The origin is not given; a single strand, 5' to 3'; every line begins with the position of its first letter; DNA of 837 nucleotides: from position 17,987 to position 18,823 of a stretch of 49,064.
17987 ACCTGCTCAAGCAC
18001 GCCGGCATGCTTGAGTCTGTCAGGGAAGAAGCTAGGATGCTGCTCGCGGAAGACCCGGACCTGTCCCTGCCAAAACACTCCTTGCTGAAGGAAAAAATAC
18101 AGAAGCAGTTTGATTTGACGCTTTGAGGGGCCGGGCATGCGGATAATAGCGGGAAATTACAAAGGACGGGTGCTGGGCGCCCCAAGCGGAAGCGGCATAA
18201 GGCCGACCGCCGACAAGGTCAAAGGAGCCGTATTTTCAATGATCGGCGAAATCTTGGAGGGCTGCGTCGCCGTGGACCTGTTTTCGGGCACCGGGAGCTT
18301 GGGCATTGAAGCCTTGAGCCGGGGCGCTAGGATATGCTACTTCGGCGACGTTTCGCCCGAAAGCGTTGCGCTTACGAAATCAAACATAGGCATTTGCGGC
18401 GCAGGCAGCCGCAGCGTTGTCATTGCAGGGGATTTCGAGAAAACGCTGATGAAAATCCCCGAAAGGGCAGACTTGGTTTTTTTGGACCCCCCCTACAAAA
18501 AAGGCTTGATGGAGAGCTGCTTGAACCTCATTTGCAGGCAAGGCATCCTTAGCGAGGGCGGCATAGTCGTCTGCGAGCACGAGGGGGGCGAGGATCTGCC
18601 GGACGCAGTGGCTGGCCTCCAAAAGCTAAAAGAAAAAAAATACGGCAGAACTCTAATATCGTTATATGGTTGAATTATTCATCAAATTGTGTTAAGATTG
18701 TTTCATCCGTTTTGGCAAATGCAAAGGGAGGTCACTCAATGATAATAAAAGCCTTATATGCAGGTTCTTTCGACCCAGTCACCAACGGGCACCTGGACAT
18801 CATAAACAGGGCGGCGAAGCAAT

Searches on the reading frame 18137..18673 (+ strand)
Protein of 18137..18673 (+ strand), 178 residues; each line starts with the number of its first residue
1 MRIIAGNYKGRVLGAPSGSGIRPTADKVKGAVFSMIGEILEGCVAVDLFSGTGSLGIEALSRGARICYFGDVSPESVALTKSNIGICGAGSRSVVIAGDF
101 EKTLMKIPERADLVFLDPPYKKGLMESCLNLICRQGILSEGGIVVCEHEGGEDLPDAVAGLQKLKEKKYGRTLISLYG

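Call 30: find_encoding_contigs(protein=window:18137-18673:+, flank=10000, max_places=10)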
Protein window:18137-18673:+ (178 aa): 2 contigs read that carry it; 2 places shown.
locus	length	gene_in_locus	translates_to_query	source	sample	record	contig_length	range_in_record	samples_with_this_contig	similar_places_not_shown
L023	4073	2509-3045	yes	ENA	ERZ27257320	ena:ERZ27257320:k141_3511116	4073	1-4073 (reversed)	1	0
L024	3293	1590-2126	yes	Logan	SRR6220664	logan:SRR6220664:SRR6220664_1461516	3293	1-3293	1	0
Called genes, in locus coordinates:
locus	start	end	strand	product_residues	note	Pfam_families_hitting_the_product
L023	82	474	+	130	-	PF03780:Asp23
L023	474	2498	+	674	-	PF17191:RecG_wedge, PF01336:tRNA_anti-codon (faint), PF04851:ResIII, PF00270:DEAD, PF00271:Helicase_C, PF19833:RecG_dom3_C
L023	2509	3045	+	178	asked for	PF03602:Cons_hypoth95, PF02086:MethyltransfD12 (faint), PF13847:Methyltransf_31 (weak)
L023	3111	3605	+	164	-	PF01467:CTP_transf_like, PF08218:Citrate_ly_lig (weak)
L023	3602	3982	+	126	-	-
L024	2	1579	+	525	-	?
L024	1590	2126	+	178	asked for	PF03602:Cons_hypoth95, PF02086:MethyltransfD12 (faint), PF13847:Methyltransf_31 (weak)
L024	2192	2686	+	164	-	PF01467:CTP_transf_like, PF08218:Citrate_ly_lig (weak)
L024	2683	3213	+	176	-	-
